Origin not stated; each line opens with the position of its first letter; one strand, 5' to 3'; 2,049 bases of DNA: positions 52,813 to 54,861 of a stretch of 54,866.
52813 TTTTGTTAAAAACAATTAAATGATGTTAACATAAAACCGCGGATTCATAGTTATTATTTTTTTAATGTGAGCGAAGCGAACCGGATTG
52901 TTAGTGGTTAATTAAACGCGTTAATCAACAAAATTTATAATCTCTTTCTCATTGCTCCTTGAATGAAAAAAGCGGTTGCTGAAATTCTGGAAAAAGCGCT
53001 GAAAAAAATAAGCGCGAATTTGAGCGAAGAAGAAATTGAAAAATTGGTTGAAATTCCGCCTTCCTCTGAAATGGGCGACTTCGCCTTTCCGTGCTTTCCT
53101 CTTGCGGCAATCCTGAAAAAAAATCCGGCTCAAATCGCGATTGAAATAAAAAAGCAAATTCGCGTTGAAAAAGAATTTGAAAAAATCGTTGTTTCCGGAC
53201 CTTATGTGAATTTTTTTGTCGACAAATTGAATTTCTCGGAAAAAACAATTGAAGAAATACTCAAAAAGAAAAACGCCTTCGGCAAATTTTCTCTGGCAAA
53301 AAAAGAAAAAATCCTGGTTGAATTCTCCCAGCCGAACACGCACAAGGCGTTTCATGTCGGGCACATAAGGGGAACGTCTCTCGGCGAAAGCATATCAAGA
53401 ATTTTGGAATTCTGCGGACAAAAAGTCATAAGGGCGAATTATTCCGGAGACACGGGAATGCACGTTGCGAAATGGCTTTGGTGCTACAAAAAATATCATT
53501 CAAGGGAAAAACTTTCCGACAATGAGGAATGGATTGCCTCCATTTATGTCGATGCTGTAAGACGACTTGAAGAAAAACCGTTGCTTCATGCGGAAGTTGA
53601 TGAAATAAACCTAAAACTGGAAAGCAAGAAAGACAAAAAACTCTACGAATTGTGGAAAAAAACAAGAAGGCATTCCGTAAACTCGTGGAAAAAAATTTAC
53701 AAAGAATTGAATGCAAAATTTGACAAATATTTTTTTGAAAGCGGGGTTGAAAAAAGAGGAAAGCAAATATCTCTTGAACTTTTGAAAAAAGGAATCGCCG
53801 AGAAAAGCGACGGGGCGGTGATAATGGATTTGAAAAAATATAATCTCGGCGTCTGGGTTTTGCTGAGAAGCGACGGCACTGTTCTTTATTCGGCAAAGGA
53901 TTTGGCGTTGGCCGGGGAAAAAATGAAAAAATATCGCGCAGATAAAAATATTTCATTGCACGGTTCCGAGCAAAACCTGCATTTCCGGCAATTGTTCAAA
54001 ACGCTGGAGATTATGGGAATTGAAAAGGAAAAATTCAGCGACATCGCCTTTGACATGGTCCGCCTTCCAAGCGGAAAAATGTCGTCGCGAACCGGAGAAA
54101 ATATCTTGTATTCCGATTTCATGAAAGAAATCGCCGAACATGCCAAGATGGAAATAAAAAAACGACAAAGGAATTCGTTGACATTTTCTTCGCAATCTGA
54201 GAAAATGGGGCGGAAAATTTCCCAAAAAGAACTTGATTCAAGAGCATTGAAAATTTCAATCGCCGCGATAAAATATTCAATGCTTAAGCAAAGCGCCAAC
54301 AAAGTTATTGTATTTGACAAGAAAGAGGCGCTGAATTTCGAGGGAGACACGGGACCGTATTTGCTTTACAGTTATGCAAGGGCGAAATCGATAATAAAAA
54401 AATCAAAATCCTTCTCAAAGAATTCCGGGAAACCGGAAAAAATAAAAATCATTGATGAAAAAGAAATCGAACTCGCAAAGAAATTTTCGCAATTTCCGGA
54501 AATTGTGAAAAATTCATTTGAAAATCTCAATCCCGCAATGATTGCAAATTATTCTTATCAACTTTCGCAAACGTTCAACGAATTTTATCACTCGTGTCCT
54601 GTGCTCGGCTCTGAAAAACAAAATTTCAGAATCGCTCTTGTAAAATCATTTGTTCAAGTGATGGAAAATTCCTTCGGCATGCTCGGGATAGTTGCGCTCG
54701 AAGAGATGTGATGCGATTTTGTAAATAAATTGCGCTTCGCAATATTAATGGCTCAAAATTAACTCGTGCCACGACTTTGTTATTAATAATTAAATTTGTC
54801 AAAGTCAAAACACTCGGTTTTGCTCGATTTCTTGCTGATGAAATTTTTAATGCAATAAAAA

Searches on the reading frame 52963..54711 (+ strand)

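Call 75: search_protein_families(library=ncbifam, proteins=[window:52963-54711:+], max_evalue=0.00001)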
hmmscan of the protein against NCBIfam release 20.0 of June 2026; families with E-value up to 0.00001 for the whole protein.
window:52963-54711:+ (582 aa): 4 families
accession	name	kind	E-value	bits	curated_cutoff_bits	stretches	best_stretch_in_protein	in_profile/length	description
TIGR00456.1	argS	equivalog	1.9e-130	435.9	261.65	1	1-582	1-569/569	arginine--tRNA ligase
NF002447.0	PRK01611.3-4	equivalog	1.2e-91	308.1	460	2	2-317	2-318/613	arginine--tRNA ligase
NF002446.0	PRK01611.3-3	equivalog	1.3e-86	291.3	399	2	200-582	252-636/636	arginine--tRNA ligase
NF045898.1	ArgS_rel_codon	equivalog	3.5e-12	46.4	340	0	386-579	130-324/327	ArgS-related anticodon-binding protein NrtL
